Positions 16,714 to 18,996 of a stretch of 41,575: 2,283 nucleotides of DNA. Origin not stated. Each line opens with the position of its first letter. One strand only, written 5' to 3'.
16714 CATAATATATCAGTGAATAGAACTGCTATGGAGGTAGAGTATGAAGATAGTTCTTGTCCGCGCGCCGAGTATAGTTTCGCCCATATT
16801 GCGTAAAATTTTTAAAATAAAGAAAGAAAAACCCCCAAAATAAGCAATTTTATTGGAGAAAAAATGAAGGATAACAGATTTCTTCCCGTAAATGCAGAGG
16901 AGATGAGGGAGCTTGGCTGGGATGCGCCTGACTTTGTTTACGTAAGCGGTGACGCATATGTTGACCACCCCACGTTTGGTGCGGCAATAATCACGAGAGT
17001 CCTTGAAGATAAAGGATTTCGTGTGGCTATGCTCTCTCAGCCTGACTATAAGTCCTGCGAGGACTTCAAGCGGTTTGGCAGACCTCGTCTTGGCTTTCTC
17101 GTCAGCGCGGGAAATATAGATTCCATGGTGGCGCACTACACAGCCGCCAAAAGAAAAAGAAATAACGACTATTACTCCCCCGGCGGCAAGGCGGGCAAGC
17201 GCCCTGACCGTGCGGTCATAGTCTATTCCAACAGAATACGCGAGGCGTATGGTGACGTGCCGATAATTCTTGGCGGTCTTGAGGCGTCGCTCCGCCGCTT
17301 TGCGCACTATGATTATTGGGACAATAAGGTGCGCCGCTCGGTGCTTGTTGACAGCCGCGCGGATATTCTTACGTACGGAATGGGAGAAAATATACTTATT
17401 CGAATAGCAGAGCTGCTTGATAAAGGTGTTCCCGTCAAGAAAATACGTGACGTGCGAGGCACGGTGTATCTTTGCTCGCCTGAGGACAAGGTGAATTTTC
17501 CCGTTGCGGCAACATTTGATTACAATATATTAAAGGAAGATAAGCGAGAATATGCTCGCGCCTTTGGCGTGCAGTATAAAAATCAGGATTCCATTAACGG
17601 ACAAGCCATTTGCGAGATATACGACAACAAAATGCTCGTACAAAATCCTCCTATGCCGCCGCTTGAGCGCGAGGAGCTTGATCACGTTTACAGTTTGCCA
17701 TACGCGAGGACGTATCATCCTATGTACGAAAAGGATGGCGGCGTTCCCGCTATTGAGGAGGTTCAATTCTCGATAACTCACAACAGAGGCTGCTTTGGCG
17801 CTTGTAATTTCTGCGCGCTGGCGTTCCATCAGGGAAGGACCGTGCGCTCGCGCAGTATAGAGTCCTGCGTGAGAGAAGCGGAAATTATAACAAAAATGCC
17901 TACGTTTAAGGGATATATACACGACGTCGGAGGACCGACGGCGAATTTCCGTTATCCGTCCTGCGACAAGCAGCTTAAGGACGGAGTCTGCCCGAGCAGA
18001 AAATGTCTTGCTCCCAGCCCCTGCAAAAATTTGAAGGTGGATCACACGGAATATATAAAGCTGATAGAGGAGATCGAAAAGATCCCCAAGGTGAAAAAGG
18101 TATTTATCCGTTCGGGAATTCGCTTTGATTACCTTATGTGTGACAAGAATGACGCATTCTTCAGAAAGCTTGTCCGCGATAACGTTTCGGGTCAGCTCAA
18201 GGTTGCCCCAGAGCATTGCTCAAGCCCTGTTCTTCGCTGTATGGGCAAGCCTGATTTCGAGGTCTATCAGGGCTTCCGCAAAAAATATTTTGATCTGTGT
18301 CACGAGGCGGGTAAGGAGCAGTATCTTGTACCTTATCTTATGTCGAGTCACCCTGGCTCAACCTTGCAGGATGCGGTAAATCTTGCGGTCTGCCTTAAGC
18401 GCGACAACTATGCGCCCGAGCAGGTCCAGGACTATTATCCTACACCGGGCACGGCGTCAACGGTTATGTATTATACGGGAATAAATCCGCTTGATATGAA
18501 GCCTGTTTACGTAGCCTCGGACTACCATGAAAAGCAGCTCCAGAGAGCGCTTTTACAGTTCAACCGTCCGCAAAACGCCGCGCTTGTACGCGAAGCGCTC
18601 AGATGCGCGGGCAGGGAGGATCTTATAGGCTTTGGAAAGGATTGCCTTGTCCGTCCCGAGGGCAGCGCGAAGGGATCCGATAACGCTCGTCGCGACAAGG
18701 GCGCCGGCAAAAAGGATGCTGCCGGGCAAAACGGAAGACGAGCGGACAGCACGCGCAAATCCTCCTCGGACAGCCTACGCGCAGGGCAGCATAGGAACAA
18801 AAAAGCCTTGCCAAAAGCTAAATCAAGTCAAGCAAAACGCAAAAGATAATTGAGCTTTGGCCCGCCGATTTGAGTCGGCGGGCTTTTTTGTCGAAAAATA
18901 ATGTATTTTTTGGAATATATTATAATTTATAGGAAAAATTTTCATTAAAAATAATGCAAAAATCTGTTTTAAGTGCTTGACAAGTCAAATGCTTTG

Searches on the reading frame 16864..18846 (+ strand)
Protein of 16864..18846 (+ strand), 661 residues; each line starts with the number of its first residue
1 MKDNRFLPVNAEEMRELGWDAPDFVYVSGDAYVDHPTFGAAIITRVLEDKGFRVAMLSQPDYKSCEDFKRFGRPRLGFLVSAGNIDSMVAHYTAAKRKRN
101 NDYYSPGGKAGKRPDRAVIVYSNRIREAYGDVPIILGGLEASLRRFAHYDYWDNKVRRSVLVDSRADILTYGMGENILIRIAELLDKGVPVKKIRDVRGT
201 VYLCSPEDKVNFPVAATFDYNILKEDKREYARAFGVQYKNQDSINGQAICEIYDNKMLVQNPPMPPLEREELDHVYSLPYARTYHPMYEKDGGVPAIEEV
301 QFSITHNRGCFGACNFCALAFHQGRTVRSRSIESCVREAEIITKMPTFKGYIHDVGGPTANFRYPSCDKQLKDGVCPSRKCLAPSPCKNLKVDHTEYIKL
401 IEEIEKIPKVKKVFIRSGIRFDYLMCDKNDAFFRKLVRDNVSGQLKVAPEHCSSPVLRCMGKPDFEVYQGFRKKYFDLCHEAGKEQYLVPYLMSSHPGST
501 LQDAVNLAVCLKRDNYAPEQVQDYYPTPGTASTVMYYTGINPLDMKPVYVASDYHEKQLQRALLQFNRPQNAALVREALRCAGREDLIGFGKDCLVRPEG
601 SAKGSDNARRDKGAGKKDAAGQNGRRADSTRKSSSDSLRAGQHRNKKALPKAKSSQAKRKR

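Call 34: search_protein_families(library=pfam, proteins=[window:16864-18846:+], max_evalue=0.00001)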
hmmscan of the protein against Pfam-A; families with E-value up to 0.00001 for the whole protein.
window:16864-18846:+ (661 aa): 3 families
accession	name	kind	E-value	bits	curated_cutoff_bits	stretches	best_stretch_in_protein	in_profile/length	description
PF08497.15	Radical_SAM_N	-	9.2e-133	442.6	25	1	6-303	1-301/301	Radical SAM N-terminal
PF11842.13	DUF3362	-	1.3e-31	110.2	27.6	1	519-657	1-143/151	Domain of unknown function (DUF3362)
PF04055.27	Radical_SAM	-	1.1e-06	29.3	29.5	1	304-504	1-159/166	Radical SAM superfamily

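Call 52: find_related_loci(query=window:16864-18846:+, collection=genome_contigs, flank=10000)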
Query window:16864-18846:+ (661 aa) in genome_contigs; peptide patterns used: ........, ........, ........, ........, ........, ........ (x = any residue, [..] = any of these).
599 stretches matched a pattern (row limit reached: there are more); 576 encode a relative of the query (tblastn E <= 1e-3); the best 80 are kept; 80 distinct loci.
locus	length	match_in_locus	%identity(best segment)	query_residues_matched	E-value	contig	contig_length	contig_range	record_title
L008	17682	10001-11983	92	1-661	0e+0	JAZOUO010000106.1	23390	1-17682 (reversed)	MAG: Eubacteriales bacterium isolate T1900045532_YK20190226.MAGScoT_cleanbin_000041 SGB_7735_k141_117558, whole genome s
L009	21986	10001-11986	90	1-661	0e+0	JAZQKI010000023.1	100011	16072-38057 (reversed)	MAG: Eubacteriales bacterium isolate T1900044615_TS20190081.MAGScoT_cleanbin_000014 SGB_838_k141_1598043, whole genome s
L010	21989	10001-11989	82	1-657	0e+0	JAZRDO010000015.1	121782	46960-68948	MAG: Eubacteriales bacterium isolate T1900045506_YK20190200.MAGScoT_cleanbin_000014 SGB_7531_k141_2536306, whole genome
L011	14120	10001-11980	82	1-659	0e+0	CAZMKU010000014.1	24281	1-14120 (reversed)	MAG TPA_asm: uncultured Clostridium sp. isolate SRP315200_co1_163 genome assembly, contig: NODE_3414_length_24281_cov_10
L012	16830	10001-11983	82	6-658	0e+0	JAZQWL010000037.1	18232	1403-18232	MAG: Eubacteriales bacterium isolate T1900045166_TC20190160.MAGScoT_cleanbin_000008 SGB_5140_k141_1666644, whole genome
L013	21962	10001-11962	82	1-661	0e+0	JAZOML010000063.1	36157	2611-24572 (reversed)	MAG: Eubacteriales bacterium isolate T1900045648_YK20190342.MAGScoT_cleanbin_000010 SGB_8181_k141_1690316, whole genome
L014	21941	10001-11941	81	1-661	0e+0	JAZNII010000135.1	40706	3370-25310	MAG: Eubacteriales bacterium isolate T1900044687_TS20190153.MAGScoT_cleanbin_000012 SGB_1727_k141_859664, whole genome s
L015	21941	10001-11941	81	3-658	0e+0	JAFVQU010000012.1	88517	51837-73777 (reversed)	MAG: Clostridia bacterium isolate RGIG5310 Sheep_Colon-2__c1350, whole genome shotgun sequence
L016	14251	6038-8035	80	2-660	0e+0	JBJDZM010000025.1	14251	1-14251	MAG: Eubacteriales bacterium isolate LOHA04_bin.016 NODE_1511_length_14251_cov_15.720414, whole genome shotgun sequence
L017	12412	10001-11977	80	1-648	0e+0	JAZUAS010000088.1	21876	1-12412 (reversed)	MAG: Eubacteriales bacterium isolate T1900045319_YK20190008.MAGScoT_cleanbin_000024 SGB_6338_k141_916895, whole genome s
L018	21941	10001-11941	81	1-647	0e+0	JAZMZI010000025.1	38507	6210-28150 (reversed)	MAG: Eubacteriales bacterium isolate T1900044750_TS20190416.MAGScoT_cleanbin_000046 SGB_2190_k141_3486150, whole genome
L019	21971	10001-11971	80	1-661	0e+0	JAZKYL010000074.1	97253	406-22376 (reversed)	MAG: Eubacteriales bacterium isolate T1900045102_TC20190096.MAGScoT_cleanbin_000011 SGB_4764_k141_141239, whole genome s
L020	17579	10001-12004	78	4-660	0e+0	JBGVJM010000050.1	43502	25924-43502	MAG: Eubacteriales bacterium isolate fecal_MAG_111 fecal_MAG_111_contig_0050, whole genome shotgun sequence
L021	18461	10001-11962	78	6-656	0e+0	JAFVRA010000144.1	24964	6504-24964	MAG: Clostridia bacterium isolate RGIG5316 Sheep_Colon-2__c917412, whole genome shotgun sequence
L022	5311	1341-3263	79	6-644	0e+0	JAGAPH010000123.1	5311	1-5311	MAG: Clostridia bacterium isolate RGIG8650 Water_deer_Cecum.Co__c1217233, whole genome shotgun sequence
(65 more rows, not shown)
